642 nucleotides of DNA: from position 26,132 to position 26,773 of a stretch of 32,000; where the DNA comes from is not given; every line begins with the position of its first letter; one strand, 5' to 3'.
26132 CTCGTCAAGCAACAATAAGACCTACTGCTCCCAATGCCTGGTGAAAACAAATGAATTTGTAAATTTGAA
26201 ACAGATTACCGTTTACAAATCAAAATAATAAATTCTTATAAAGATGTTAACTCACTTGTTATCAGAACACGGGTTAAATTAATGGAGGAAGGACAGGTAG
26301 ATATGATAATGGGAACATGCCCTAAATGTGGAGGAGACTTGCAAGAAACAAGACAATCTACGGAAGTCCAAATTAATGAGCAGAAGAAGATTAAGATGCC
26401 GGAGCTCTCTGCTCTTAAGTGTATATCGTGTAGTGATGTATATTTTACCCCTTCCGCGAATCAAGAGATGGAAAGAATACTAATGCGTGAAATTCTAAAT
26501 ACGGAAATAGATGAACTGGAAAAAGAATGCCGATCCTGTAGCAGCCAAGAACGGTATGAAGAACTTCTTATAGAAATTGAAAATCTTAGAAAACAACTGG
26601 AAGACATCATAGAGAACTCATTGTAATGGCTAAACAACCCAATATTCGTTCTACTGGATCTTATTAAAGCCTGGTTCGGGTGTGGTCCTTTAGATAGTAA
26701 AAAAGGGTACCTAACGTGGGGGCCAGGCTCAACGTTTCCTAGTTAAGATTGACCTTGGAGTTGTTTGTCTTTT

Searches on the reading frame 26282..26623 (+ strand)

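Call 27: search_protein_families(library=pfam, max_evalue=0.01, proteins=[window:26282-26623:+])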
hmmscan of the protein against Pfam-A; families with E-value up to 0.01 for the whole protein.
window:26282-26623:+ (114 aa): 1 family
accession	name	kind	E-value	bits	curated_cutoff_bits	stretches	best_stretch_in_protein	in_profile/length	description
PF01927.22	Mut7-C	-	0.00099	19.7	23.3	1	6-66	86-145/146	Mut7-C RNAse domain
